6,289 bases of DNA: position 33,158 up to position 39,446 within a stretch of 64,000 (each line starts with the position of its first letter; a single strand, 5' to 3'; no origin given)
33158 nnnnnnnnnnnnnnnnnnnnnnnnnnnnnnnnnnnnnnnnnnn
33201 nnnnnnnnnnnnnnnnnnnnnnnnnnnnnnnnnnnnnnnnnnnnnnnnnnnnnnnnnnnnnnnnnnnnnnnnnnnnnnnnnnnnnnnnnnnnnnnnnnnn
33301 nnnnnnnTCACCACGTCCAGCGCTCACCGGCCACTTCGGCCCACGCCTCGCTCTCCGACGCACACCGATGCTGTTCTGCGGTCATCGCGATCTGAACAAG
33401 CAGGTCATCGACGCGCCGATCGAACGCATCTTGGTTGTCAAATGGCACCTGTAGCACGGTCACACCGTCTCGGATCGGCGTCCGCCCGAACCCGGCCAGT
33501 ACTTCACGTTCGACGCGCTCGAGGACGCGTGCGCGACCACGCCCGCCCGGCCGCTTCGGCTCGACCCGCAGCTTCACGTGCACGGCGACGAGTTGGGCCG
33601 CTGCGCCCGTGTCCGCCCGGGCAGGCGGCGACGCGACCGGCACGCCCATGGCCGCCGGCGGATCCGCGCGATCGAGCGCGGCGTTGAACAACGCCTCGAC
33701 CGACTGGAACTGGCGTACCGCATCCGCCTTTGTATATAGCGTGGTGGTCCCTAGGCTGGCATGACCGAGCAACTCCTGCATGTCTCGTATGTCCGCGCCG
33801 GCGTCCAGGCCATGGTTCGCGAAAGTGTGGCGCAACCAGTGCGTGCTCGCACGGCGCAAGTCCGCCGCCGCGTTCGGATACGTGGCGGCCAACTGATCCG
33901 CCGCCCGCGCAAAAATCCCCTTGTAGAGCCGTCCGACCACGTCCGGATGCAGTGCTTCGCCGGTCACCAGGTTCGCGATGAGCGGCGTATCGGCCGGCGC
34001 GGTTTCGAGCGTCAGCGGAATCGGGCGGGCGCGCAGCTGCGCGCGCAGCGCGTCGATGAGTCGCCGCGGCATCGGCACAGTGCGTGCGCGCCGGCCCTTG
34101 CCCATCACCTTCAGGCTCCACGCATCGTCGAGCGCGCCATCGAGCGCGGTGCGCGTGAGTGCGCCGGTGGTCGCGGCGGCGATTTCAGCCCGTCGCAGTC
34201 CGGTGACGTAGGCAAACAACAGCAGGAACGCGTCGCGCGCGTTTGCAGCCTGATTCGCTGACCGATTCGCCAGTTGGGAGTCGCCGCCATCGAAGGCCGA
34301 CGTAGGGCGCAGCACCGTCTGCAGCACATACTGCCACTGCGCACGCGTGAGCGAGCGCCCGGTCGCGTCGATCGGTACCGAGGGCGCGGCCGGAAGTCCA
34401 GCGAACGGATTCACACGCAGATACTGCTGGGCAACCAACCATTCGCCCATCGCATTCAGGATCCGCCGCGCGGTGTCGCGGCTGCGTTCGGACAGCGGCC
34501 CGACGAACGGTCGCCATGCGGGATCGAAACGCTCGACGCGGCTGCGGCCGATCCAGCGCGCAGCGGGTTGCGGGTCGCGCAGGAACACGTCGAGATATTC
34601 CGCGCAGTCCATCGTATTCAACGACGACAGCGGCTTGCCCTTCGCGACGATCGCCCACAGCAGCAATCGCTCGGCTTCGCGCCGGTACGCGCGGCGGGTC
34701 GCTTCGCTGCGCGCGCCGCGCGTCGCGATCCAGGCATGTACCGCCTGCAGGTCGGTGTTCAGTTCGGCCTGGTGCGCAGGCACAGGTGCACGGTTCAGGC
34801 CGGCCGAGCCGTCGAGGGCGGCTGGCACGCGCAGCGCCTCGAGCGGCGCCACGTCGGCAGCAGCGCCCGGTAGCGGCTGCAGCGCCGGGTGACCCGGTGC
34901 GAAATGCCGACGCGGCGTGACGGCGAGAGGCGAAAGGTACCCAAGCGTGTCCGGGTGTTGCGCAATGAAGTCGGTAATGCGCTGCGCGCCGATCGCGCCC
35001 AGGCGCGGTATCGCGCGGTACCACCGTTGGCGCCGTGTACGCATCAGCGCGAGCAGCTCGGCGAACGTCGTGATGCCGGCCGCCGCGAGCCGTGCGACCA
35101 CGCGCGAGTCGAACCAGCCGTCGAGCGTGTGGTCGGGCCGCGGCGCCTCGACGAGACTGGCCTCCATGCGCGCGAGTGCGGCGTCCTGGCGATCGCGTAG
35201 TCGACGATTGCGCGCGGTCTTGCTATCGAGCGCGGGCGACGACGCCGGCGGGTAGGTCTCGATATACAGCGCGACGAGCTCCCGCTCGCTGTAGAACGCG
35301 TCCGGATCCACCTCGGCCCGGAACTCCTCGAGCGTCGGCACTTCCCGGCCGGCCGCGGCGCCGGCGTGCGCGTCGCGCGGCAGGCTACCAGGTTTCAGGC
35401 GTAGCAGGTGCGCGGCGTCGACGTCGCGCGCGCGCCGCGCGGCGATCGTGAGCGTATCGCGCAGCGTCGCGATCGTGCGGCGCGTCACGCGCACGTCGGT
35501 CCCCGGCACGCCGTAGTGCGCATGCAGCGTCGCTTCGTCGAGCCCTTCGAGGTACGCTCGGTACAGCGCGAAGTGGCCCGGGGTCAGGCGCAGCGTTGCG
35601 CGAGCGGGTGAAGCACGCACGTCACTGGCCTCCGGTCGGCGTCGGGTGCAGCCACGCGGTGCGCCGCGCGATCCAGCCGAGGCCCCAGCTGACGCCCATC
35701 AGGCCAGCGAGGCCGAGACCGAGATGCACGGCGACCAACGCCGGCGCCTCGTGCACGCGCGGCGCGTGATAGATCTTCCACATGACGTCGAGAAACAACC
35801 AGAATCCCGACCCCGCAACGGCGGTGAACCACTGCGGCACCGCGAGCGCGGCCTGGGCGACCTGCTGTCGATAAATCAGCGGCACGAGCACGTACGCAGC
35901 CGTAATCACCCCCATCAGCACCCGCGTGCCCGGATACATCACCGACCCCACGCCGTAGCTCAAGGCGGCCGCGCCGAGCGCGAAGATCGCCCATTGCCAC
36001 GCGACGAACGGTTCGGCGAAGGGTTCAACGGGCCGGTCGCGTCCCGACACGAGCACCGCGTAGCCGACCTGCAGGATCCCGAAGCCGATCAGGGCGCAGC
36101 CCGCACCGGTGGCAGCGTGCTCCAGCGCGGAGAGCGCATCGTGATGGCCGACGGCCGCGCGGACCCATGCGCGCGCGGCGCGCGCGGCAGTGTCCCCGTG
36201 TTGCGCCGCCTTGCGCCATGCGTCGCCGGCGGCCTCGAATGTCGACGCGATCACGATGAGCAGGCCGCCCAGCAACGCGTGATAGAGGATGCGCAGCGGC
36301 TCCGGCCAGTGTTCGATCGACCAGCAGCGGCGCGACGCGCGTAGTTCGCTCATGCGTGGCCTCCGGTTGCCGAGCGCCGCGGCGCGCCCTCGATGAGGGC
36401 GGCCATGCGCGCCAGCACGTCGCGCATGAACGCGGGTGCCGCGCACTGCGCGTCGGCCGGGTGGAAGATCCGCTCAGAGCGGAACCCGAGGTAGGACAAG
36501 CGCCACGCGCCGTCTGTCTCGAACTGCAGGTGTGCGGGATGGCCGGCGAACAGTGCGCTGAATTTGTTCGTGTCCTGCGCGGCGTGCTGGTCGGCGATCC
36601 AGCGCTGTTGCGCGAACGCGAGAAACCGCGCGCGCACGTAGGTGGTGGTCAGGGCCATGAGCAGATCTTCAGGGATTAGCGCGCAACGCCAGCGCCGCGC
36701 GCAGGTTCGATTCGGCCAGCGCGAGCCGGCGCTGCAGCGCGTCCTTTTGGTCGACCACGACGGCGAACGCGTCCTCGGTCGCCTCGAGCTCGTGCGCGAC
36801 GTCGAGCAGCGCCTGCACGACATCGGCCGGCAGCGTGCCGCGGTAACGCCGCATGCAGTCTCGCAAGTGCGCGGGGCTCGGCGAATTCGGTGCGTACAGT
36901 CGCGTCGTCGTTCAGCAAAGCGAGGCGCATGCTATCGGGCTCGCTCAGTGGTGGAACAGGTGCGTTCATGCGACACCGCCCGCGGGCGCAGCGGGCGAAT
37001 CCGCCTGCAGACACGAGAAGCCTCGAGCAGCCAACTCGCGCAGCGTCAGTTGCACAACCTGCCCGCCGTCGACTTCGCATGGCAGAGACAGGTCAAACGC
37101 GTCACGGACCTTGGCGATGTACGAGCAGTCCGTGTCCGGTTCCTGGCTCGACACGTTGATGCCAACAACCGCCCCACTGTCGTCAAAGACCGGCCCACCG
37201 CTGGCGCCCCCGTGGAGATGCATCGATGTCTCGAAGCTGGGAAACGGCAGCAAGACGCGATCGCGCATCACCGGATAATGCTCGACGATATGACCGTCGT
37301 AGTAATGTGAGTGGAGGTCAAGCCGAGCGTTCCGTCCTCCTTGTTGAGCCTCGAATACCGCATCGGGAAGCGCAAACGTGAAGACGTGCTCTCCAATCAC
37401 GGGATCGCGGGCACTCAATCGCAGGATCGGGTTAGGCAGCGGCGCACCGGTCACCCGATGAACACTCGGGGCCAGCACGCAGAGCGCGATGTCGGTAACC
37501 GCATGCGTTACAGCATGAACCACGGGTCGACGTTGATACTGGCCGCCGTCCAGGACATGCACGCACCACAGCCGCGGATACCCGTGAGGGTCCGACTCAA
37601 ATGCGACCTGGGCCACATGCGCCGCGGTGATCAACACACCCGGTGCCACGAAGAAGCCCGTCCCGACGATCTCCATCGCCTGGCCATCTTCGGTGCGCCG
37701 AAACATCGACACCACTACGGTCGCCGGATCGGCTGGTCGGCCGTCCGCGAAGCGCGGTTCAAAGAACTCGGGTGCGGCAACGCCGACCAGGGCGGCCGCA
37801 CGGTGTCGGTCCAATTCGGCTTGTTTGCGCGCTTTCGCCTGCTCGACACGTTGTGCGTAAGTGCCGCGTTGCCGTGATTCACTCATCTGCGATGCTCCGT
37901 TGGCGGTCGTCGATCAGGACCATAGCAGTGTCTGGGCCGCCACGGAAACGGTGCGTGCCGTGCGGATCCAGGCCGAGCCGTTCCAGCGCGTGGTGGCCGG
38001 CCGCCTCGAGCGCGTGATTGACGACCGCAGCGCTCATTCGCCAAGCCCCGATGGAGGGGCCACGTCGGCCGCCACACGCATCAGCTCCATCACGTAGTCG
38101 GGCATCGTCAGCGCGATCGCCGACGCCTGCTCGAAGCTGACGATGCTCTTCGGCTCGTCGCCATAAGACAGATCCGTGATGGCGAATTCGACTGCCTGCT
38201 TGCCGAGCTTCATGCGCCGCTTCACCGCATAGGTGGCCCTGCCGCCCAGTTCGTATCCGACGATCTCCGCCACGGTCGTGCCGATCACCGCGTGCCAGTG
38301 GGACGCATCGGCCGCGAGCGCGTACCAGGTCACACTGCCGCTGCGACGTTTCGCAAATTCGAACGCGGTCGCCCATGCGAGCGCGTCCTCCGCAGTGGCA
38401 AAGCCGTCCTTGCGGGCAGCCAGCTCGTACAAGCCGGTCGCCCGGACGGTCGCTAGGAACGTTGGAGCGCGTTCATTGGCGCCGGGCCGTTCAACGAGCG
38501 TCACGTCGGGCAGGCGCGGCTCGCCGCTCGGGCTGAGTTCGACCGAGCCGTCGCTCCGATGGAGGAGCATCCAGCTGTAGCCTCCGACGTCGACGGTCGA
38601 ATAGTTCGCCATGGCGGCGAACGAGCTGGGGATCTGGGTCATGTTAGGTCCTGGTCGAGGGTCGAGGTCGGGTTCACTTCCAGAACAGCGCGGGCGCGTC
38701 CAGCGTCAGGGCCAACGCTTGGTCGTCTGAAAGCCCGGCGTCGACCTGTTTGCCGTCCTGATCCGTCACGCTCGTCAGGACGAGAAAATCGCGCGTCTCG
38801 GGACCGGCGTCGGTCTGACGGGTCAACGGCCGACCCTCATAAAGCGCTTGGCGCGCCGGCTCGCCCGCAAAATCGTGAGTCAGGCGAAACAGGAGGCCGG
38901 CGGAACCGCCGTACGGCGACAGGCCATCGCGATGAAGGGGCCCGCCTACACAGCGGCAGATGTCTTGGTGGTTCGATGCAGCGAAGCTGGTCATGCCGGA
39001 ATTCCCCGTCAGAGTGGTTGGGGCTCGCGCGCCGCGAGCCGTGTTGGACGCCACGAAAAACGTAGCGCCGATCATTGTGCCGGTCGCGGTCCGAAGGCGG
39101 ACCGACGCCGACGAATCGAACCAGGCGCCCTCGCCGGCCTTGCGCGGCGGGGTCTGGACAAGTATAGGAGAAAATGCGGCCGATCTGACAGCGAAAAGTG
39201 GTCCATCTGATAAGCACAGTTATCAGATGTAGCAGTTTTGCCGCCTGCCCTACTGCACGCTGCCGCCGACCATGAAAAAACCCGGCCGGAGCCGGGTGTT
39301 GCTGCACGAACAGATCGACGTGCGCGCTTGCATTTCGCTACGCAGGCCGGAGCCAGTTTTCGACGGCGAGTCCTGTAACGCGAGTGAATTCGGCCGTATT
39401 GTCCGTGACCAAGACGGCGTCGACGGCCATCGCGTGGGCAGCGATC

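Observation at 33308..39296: Eight-gene tightly coupled operon ending in a DUF3701-type integrase, with a trypsin-like protease and several unknown proteins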

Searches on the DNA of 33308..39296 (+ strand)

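Call 8: search_dna_similar(query=window:33308-39296:+, collection=plasmids, mode=near, max_rows=25)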
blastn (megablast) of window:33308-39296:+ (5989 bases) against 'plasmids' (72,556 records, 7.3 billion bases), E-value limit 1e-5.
Records with a match: 26; places in all: 26; records where one place covers at least 80% of the query: 0.
Best place of each record, by identity: 90-95% 5; 80-90% 13; 60-80% 8.
By first word of the organism name: Burkholderia 26.
By predicted mobility (MOB-suite, as given by PLSDB): conjugative 13; non-mobilizable 9; mobilizable 4.
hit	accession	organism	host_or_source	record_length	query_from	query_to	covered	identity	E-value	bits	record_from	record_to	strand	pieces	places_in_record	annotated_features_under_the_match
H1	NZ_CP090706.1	Burkholderia multivorans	Homo sapiens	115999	1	5989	79%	94.5%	0e+0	7290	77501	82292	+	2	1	phage integrase family protein | hypothetical protein (x4)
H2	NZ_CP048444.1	Burkholderia multivorans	Homo sapiens,sputum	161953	1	5989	77%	94.0%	0e+0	6985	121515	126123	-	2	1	site-specific integrase | hypothetical protein (x4)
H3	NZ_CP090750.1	Burkholderia multivorans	Homo sapiens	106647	1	5989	68%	93.4%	0e+0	6030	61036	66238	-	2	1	site-specific integrase | hypothetical protein (x4)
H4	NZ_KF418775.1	Burkholderia pseudomallei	-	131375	1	5335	71%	86.6%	0e+0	4679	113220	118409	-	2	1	site-specific integrase | hypothetical protein (x5)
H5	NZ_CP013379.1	Burkholderia pseudomultivorans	soil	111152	3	2283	38%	85.9%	0e+0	2412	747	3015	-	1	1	site-specific integrase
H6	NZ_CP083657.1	Burkholderia vietnamiensis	-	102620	1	2287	38%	83.6%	0e+0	2135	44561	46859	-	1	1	phage integrase family protein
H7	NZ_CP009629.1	Burkholderia vietnamiensis LMG 10929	Oryza sativa, rhizosphere soil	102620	1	2284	38%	83.7%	0e+0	2135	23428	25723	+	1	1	phage integrase family protein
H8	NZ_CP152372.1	Burkholderia ambifaria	Atractylodes lancea,rhizosphere microbe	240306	1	2287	38%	83.2%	0e+0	2060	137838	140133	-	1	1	site-specific integrase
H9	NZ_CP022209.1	Burkholderia gladioli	Environment,environmental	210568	1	2287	38%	75.0%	0e+0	996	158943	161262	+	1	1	phage integrase family protein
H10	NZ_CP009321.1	Burkholderia gladioli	Plant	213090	1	2287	38%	75.0%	0e+0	996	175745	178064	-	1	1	phage integrase family protein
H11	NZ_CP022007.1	Burkholderia gladioli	cell culture,gladiolus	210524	1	2287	38%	75.0%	0e+0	996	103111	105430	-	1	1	phage integrase family protein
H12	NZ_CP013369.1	Burkholderia ubonensis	soil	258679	365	2285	32%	85.3%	0e+0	1969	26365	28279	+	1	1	phage integrase family protein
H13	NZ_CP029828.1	Burkholderia sp. JP2-270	sigle cell,rice rhizosphere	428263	344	2285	32%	84.1%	0e+0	1858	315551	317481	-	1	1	phage integrase family protein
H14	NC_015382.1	Burkholderia gladioli BSR3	-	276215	420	2289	31%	76.4%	0e+0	970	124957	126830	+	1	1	tyrosine-type recombinase/integrase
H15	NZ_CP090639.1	Burkholderia contaminans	pharmaceutical solution,pharmaceutical ...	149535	2108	3577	25%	87.9%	0e+0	1733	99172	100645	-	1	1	hypothetical protein (x4)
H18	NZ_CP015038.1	Burkholderia cenocepacia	Homo sapiens,Cord blood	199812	1810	3049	21%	87.5%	0e+0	1430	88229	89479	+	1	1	hypothetical protein (x3)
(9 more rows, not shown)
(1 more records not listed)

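Call 10: get_annotated_region(hit=H4, flank=6000)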
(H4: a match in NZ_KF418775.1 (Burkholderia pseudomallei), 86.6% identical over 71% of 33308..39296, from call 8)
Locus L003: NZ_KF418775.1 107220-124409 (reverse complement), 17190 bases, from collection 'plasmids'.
description: Burkholderia pseudomallei strain MSHR1950 plasmid pBPSE01, complete sequence
organism: Burkholderia pseudomallei (NCBI taxid 28450)
taxonomy: Bacteria; Pseudomonadota; Betaproteobacteria; Burkholderiales; Burkholderiaceae; Burkholderia; Burkholderia pseudomallei
host: -; source: -; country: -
typing (MOB-suite, as given by PLSDB): conjugative; relaxase MOBF; mating-pair formation MPF_F
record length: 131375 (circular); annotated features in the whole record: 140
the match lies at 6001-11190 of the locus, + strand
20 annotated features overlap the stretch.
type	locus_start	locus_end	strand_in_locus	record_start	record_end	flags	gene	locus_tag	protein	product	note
CDS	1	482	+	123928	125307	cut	-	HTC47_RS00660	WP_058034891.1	hypothetical protein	-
CDS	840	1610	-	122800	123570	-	-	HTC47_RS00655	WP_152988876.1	hypothetical protein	-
CDS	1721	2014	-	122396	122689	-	-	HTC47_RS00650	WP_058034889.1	hypothetical protein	-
CDS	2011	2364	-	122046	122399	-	-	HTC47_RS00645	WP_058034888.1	hypothetical protein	-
CDS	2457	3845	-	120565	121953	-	-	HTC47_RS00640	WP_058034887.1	hypothetical protein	-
CDS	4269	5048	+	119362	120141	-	-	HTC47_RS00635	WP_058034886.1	DUF3800 domain-containing protein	-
CDS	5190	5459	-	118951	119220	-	-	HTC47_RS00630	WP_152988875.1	hypothetical protein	-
CDS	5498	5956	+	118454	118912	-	-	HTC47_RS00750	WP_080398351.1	CPBP family intramembrane glutamic endopeptidase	GO:0071586 - CAAX-box protein processing [Evidence IEA]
CDS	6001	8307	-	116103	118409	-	-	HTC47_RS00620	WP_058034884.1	site-specific integrase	-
CDS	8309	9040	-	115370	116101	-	-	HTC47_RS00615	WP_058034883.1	hypothetical protein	-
CDS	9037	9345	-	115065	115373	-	-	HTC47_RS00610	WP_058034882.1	hypothetical protein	-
CDS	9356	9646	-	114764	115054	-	-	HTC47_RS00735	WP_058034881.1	hypothetical protein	-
CDS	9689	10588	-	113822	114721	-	-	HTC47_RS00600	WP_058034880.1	hypothetical protein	-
CDS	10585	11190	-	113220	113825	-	-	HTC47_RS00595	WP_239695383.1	hypothetical protein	-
CDS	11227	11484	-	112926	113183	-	-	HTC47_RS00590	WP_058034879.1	hypothetical protein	-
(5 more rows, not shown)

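Call 11: get_annotated_region(hit=H15, flank=7000)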
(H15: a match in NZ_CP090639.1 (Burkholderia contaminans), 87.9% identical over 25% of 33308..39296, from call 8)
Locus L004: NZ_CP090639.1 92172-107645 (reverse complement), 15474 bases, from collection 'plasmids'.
description: Burkholderia contaminans strain FFI45 plasmid unnamed2, complete sequence
organism: Burkholderia contaminans (NCBI taxid 488447)
taxonomy: Bacteria; Pseudomonadota; Betaproteobacteria; Burkholderiales; Burkholderiaceae; Burkholderia; Burkholderia contaminans
host: -; source: pharmaceutical solution,pharmaceutical solution; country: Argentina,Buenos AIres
typing (MOB-suite, as given by PLSDB): conjugative; relaxase MOBH; mating-pair formation MPF_T
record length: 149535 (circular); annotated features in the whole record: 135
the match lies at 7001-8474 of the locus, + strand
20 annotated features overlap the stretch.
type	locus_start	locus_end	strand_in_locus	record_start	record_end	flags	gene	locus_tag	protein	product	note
CDS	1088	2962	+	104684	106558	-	tssF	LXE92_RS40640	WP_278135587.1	type VI secretion system baseplate subunit TssF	GO:0033103 - protein secretion by the type VI secretion system [Evidence IEA]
CDS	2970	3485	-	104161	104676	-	-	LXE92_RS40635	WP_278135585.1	hypothetical protein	-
CDS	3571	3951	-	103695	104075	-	-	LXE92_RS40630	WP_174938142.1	DUF3592 domain-containing protein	-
CDS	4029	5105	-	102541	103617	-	-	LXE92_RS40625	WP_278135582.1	hypothetical protein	-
CDS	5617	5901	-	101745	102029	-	-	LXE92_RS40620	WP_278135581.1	hypothetical protein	-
CDS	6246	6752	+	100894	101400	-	-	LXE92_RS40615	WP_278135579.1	hypothetical protein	-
CDS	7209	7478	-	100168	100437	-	-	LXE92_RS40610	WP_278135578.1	hypothetical protein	-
CDS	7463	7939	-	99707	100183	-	-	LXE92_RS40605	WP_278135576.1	hypothetical protein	-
CDS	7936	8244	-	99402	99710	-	-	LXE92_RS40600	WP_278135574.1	hypothetical protein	-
CDS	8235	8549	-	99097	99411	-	-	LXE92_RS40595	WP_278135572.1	hypothetical protein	-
CDS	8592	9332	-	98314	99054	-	-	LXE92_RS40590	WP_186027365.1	hypothetical protein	-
CDS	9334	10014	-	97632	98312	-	-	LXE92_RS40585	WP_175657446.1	hypothetical protein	-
CDS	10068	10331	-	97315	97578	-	-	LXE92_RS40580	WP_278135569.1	hypothetical protein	-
CDS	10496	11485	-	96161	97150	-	-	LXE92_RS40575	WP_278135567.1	AAA family ATPase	-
CDS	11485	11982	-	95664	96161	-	-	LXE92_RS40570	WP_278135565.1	AAA family ATPase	GO:0006302 - double-strand break repair [Evidence IEA]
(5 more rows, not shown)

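Call 12: get_annotated_region(hit=H18, flank=7000)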
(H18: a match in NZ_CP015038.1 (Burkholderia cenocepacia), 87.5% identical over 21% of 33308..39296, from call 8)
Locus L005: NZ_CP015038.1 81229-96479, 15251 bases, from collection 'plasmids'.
description: Burkholderia cenocepacia strain 895 plasmid pBcp895-1, complete sequence
organism: Burkholderia cenocepacia (NCBI taxid 95486)
taxonomy: Bacteria; Pseudomonadota; Betaproteobacteria; Burkholderiales; Burkholderiaceae; Burkholderia; Burkholderia cenocepacia
host: -; source: Homo sapiens,Cord blood; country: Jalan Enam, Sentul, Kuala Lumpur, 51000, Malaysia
typing (MOB-suite, as given by PLSDB): conjugative; relaxase MOBH; mating-pair formation MPF_T
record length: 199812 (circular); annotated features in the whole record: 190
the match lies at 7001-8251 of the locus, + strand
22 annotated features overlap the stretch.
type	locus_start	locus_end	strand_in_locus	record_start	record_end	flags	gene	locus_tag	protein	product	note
CDS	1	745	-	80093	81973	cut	tssF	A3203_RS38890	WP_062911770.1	type VI secretion system baseplate subunit TssF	GO:0033103 - protein secretion by the type VI secretion system [Evidence IEA]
CDS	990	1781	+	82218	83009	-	-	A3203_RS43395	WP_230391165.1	hypothetical protein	-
CDS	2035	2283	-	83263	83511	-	-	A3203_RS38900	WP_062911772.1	hypothetical protein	-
CDS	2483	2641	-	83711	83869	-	-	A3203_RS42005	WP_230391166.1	hypothetical protein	-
CDS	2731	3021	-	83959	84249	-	-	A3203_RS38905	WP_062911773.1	hypothetical protein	-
CDS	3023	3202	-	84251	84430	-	-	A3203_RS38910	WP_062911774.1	hypothetical protein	-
CDS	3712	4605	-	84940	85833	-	-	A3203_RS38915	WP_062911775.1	hypothetical protein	-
CDS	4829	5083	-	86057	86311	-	-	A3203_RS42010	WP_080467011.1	hypothetical protein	-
CDS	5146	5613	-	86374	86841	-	-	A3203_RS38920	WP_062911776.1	hypothetical protein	-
CDS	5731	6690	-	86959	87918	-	-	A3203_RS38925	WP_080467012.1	DUF4268 domain-containing protein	-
CDS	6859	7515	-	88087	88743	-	-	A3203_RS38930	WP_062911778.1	hypothetical protein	-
CDS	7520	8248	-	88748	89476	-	-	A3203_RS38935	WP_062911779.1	hypothetical protein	-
CDS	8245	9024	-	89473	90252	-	-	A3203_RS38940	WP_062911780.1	hypothetical protein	-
CDS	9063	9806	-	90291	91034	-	-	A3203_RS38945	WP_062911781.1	hypothetical protein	-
CDS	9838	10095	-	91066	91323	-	-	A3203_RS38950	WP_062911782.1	hypothetical protein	-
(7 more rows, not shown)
